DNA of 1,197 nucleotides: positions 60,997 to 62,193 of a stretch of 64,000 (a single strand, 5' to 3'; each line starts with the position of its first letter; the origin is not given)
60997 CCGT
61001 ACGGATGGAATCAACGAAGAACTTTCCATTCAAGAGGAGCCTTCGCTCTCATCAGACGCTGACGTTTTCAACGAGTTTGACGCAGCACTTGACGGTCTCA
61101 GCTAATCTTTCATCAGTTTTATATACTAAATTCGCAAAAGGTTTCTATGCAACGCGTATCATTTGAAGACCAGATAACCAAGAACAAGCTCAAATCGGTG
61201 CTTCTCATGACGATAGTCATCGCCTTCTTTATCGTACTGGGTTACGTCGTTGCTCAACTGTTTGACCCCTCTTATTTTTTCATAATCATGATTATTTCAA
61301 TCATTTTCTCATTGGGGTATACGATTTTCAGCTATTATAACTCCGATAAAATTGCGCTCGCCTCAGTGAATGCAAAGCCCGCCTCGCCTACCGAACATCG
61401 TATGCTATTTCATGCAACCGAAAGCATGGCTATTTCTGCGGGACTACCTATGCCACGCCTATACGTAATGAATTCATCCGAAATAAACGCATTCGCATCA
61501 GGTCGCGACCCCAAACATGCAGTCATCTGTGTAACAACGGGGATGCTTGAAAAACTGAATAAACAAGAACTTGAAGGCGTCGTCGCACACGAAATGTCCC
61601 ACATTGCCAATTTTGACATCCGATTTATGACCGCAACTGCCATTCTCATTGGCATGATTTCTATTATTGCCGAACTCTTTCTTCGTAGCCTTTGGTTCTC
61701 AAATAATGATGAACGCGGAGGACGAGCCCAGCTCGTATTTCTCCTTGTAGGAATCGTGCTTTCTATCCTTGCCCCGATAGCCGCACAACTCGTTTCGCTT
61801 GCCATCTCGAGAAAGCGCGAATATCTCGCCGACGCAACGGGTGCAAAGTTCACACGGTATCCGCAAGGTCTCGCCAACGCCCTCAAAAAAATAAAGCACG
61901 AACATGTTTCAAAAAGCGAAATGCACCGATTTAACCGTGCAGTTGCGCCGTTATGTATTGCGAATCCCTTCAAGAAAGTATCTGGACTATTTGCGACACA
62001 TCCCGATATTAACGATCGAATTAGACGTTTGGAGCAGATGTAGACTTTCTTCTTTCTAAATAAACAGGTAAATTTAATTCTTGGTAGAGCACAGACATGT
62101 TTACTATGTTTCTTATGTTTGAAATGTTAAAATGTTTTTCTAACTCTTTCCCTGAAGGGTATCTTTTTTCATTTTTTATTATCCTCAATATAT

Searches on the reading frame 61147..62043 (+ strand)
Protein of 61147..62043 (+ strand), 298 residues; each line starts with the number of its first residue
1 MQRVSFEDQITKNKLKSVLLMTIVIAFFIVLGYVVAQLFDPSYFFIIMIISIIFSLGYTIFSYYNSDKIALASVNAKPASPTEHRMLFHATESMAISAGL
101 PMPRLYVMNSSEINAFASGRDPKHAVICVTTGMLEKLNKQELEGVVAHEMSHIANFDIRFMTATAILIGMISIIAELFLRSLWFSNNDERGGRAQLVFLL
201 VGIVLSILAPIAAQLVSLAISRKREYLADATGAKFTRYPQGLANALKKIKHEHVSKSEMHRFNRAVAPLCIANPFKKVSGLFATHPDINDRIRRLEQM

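Call 24: search_protein_families(library=pfam, proteins=[window:61147-62043:+], max_evalue=0.01)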
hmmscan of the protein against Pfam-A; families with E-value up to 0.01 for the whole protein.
window:61147-62043:+ (298 aa): 4 families
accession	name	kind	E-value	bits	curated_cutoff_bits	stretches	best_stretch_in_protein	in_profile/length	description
PF01435.24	Peptidase_M48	-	1.5e-32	113.4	20.3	1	87-297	7-184/186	Peptidase family M48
PF05569.17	Peptidase_M56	-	3.7e-05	23.5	31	1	45-162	103-213/296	BlaR1 peptidase M56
PF10263.15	SprT-like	-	0.004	17.4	25.6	1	122-157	41-76/108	SprT-like family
PF04450.18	BSP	-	0.005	17.1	23.8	1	107-170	62-130/207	Peptidase of plants and bacteria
